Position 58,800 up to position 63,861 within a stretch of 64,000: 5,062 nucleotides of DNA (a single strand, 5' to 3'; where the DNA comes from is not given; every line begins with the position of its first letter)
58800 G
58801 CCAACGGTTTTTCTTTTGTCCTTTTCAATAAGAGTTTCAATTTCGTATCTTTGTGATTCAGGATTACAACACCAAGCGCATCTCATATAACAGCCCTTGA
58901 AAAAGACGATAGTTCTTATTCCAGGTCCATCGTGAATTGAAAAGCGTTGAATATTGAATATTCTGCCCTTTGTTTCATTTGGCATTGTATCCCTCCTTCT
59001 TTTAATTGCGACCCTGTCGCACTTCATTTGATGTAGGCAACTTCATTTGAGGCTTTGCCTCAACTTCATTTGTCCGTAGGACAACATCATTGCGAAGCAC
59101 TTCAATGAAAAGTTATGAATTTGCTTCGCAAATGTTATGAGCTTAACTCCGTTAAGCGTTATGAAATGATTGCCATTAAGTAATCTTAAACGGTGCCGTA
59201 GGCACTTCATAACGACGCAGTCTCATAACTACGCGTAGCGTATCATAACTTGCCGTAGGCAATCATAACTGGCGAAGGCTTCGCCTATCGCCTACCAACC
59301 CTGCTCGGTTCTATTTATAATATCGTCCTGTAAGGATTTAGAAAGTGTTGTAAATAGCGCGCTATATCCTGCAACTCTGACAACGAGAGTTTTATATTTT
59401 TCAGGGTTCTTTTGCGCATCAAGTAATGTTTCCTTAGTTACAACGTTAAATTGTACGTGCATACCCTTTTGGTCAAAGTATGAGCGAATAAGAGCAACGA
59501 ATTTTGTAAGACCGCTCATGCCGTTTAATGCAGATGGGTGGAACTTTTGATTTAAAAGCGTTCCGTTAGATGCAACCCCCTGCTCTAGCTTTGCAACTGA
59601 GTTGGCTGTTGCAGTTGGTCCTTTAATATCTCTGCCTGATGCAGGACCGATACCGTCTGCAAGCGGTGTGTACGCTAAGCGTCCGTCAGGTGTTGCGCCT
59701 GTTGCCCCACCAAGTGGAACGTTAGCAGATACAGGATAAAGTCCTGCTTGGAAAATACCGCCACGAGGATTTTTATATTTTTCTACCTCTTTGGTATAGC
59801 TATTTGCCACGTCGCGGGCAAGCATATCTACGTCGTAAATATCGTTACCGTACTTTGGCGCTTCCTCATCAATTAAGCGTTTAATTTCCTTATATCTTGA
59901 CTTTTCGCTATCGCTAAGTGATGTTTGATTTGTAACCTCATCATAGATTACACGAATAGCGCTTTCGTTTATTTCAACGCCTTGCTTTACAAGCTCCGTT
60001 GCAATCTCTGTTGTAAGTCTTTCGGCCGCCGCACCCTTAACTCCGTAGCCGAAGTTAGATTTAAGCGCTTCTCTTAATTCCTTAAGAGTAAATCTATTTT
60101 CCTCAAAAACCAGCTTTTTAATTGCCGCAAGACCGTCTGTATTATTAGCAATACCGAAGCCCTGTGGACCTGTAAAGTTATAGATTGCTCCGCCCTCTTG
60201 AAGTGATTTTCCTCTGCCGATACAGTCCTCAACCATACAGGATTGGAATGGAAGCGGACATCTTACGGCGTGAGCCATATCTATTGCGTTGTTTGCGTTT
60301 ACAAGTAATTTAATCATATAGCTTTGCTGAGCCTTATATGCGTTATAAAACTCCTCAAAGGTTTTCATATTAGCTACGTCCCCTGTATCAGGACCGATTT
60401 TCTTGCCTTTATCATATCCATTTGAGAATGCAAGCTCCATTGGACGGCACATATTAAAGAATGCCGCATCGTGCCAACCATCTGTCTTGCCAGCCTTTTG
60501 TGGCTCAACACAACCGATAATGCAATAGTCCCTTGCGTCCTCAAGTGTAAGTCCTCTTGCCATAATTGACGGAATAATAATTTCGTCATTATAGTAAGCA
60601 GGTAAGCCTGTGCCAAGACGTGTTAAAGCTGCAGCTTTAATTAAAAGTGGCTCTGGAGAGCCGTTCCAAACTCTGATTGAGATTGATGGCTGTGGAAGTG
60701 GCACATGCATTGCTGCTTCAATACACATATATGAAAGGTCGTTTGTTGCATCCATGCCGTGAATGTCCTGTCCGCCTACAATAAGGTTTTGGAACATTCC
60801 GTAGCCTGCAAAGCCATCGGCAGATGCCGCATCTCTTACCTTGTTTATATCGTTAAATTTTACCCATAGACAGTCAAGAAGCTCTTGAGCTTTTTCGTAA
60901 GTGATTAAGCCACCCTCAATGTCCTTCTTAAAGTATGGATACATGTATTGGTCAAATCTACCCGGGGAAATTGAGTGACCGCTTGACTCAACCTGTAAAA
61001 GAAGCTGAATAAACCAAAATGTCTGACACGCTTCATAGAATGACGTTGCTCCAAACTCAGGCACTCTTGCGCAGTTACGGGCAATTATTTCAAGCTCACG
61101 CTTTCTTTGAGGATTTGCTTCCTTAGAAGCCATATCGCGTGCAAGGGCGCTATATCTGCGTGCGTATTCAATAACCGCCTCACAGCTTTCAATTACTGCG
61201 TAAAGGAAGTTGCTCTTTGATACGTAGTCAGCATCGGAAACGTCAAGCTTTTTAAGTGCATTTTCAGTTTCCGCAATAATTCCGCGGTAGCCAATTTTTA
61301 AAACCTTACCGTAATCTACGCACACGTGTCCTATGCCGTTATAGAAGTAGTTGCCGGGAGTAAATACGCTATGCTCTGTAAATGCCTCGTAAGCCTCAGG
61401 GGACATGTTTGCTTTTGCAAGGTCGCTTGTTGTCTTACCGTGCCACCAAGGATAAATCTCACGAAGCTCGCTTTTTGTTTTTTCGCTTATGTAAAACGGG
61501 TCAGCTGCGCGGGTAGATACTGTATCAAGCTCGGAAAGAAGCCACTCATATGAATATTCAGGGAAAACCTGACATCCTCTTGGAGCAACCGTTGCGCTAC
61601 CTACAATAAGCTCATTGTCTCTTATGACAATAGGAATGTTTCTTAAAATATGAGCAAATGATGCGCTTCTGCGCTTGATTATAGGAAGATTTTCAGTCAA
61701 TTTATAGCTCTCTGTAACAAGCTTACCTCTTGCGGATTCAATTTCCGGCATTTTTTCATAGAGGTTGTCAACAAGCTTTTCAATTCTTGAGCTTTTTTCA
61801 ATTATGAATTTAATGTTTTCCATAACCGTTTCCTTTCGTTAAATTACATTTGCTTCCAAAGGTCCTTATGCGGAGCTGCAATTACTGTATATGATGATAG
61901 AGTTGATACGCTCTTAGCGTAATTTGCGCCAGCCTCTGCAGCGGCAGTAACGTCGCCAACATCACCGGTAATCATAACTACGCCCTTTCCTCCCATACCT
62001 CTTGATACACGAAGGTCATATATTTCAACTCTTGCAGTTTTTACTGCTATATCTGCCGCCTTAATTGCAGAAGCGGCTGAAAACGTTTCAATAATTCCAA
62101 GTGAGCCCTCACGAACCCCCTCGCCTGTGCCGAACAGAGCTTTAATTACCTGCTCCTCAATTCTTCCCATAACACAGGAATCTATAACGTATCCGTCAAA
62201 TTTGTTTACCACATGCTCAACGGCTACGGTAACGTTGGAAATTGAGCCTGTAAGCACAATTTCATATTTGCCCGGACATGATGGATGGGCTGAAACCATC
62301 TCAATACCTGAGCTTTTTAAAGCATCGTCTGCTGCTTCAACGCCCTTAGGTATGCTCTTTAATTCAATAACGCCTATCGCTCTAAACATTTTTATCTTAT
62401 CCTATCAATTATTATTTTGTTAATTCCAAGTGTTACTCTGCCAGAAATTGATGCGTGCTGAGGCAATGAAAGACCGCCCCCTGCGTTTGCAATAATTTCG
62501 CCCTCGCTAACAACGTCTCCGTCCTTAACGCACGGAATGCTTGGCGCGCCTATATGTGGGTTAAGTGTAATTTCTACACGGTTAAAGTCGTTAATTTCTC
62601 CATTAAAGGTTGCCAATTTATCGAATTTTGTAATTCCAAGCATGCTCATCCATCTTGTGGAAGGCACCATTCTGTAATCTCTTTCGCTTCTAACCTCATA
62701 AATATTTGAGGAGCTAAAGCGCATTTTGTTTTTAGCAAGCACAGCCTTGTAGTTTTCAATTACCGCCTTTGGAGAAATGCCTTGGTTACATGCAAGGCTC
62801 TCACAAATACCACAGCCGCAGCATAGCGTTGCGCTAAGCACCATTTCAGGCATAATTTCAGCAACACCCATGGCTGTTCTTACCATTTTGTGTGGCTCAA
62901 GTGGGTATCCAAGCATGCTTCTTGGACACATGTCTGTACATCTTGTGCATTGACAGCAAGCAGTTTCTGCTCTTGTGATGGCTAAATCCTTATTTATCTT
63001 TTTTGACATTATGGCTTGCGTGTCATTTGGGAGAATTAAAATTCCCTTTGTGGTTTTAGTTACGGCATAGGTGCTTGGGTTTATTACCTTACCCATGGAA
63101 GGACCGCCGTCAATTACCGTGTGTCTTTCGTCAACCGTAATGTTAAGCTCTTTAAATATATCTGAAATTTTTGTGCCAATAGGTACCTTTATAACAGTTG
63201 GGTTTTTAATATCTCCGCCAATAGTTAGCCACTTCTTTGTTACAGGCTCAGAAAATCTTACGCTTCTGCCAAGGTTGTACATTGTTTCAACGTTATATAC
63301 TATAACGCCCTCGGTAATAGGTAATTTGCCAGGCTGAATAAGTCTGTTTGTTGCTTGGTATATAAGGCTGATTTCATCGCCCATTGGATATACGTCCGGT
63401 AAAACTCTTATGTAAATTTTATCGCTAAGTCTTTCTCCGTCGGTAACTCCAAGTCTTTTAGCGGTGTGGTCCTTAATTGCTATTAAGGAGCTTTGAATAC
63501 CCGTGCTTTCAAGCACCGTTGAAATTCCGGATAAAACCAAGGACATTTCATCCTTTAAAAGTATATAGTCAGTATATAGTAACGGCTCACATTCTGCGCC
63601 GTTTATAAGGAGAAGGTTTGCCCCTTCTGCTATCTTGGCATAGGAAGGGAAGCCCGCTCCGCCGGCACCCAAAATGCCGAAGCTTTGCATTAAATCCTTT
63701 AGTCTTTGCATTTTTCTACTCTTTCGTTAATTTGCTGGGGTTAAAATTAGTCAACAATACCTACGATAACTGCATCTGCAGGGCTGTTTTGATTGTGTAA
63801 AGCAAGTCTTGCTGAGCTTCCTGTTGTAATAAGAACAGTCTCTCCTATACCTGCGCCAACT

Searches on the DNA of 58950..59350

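Call 20: search_rna_families(source=window, start=58950, end=59350, threshold=evalue, max_evalue=10)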
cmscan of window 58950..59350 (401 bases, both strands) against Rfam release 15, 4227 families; matches with E-value up to 10: 1.
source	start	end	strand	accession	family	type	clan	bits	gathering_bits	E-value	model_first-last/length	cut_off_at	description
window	59218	59237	+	RF03010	mcrA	Gene; sRNA;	-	11.1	57.6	2.7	1-51/51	no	mcrA RNA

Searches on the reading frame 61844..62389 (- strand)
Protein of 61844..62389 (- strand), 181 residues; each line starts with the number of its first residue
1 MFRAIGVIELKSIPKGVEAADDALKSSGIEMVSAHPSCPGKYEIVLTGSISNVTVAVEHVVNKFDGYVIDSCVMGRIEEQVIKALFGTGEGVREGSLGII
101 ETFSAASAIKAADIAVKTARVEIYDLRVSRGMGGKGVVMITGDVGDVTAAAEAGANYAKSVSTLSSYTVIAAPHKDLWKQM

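Call 87: search_protein_families(library=pfam, proteins=[window:61844-62389:-], max_evalue=0.00001)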
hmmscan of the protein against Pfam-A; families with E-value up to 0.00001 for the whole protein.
window:61844-62389:- (181 aa): 1 family
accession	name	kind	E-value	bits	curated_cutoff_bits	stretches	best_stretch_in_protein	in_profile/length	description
PF00936.24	BMC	-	1.4e-39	134.4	24.5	2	96-173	1-75/75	BMC domain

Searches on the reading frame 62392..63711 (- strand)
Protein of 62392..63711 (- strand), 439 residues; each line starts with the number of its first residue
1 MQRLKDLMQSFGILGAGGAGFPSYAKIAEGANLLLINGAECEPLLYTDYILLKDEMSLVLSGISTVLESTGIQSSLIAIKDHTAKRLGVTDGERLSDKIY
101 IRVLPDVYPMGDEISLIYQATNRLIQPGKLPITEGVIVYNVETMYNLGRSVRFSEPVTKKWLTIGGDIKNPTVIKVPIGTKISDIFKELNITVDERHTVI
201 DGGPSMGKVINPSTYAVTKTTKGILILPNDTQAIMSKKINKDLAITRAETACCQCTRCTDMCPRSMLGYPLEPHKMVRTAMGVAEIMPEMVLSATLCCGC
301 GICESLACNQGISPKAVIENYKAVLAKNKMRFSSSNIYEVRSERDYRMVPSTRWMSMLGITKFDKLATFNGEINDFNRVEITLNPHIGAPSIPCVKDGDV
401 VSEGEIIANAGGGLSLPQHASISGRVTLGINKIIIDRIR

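Call 87: search_protein_families(library=pfam, proteins=[window:62392-63711:-], max_evalue=0.00001)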
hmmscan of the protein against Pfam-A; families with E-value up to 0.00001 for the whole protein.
window:62392-63711:- (439 aa): 3 families
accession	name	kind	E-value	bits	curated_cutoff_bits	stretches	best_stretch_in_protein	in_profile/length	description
PF01512.22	Complex1_51K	-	1.7e-31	109.6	31.2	1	9-147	2-148/150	Nuo51 FMN-binding domain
PF13375.12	RnfC_N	-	1.9e-10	41.1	25.6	1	377-427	28-78/101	RnfC Barrel sandwich hybrid domain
PF13534.11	Fer4_17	-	4.5e-08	33.9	22.2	1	251-312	1-60/61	4Fe-4S dicluster domain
